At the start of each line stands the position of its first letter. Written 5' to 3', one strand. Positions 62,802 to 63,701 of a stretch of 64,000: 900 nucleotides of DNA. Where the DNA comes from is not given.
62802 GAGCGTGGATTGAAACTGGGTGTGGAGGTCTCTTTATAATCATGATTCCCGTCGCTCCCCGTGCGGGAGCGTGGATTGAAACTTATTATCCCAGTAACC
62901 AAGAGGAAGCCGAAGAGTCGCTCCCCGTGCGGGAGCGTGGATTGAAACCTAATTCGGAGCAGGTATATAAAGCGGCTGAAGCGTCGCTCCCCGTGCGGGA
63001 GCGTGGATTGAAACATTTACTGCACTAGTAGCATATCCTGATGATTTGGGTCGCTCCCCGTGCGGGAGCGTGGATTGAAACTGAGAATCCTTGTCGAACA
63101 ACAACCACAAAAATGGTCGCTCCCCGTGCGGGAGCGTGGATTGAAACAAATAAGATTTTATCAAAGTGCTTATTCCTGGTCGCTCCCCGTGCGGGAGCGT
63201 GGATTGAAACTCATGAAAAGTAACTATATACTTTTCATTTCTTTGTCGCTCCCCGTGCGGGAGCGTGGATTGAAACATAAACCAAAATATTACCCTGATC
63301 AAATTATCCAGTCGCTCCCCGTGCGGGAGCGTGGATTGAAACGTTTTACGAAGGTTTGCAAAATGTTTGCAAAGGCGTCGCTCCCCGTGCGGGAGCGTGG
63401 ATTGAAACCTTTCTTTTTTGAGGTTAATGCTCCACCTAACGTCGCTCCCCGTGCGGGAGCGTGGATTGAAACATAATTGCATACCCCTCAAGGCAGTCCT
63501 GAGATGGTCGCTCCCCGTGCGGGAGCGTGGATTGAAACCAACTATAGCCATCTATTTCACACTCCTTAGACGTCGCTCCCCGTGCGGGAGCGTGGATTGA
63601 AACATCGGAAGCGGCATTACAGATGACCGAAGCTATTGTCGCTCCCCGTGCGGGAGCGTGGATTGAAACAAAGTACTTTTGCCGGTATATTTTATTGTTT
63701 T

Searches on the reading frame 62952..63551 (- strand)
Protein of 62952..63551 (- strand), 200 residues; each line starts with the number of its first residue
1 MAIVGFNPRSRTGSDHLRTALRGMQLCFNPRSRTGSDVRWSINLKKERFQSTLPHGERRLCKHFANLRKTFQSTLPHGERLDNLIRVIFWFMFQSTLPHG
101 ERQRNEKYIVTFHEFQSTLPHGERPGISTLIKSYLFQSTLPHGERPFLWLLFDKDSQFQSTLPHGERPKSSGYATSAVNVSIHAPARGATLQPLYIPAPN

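Call 68: search_protein_families(library=pfam, proteins=[window:62952-63551:-], max_evalue=0.00001)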
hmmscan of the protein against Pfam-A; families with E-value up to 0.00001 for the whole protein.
window:62952-63551:- (200 aa): 1 family
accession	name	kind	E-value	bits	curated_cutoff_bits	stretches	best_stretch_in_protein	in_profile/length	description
PF08550.15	GATA_AreA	-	6.7e-06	26.3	20.9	0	73-84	10-21/28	Nitrogen regulatory protein areA, GATA-like domain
